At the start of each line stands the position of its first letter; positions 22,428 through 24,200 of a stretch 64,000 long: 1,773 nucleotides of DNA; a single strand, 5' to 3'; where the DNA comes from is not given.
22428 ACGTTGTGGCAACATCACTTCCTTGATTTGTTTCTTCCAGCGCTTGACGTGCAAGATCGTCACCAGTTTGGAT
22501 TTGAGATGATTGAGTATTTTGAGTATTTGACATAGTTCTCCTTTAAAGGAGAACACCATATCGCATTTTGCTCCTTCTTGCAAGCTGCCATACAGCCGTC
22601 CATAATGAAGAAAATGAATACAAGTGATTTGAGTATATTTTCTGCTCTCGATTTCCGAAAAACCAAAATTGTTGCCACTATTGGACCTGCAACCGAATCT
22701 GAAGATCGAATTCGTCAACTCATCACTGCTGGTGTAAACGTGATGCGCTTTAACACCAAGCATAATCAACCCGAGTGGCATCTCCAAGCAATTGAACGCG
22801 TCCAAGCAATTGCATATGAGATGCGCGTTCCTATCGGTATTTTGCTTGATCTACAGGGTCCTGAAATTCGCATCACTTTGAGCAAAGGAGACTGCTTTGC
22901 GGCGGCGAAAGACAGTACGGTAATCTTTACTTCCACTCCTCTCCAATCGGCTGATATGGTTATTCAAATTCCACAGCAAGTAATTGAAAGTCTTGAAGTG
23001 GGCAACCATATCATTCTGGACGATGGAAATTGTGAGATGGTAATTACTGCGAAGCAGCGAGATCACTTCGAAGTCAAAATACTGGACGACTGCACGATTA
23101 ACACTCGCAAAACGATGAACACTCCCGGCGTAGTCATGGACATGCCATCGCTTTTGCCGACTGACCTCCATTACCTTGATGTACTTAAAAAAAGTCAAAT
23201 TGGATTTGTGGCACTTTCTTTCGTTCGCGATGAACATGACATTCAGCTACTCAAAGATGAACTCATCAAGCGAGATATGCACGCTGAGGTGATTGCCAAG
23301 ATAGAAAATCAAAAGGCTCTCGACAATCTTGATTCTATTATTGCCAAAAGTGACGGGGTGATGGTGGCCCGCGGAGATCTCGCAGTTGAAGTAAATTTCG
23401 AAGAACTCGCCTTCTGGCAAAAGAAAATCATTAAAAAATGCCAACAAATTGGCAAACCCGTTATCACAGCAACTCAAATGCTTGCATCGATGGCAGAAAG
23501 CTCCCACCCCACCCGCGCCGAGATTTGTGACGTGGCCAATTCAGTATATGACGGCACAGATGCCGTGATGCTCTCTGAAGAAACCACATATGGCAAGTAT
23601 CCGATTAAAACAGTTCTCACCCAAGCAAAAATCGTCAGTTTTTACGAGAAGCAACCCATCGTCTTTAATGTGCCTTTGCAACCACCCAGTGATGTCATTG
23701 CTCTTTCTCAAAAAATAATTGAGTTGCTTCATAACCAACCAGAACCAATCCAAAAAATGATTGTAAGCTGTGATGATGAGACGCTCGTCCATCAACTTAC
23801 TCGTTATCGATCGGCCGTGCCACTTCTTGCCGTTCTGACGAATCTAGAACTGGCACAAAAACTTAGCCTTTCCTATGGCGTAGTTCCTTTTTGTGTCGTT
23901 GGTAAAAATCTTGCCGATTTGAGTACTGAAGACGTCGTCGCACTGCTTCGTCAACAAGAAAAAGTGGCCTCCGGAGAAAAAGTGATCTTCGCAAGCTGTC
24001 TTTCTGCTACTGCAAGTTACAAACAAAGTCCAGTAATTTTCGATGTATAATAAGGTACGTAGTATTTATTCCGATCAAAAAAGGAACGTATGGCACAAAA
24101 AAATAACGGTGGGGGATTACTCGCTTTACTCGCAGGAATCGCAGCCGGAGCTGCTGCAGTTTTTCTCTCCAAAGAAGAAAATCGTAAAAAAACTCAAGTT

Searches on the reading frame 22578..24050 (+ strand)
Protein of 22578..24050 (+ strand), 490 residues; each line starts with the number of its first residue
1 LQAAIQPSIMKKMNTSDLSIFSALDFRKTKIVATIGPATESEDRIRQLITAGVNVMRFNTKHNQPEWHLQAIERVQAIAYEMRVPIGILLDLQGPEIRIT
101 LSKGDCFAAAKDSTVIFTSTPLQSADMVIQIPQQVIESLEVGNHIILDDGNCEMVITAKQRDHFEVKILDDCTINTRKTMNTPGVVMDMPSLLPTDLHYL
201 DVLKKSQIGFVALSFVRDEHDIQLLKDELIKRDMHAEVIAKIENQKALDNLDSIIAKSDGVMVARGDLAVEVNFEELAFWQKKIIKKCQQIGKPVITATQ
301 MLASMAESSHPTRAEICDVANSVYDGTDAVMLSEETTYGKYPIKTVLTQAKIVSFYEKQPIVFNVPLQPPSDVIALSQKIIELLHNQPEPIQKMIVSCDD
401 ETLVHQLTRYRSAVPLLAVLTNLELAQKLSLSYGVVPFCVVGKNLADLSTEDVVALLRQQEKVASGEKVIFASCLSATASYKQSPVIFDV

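Call 42: search_protein_families(library=ncbifam, proteins=[window:22578-24050:+], max_evalue=1e-10)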
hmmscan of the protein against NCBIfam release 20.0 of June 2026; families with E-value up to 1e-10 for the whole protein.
window:22578-24050:+ (490 aa): 7 families
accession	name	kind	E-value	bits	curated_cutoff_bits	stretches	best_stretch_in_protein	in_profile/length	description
NF004491.0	PRK05826.1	subfamily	9.3e-127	423.4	432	1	27-473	5-457/477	pyruvate kinase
TIGR01064.1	pyruv_kin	equivalog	7e-126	420.5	306.4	1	27-482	1-466/476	pyruvate kinase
NF004978.0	PRK06354.1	subfamily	4.5e-113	378.7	462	1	26-474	7-461/590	pyruvate kinase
NF004886.0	PRK06247.1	subfamily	3e-106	355.9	623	1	27-473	5-452/476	pyruvate kinase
NF006664.0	PRK09206.1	equivalog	6e-94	315.2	686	1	27-473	2-453/470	pyruvate kinase PykF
NF005234.0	PRK06739.1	equivalog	1.4e-68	231.5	564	1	32-358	6-330/352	pyruvate kinase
NF011314.0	PRK14725.1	equivalog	2.9e-54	184.4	642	1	99-332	333-573/614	pyruvate kinase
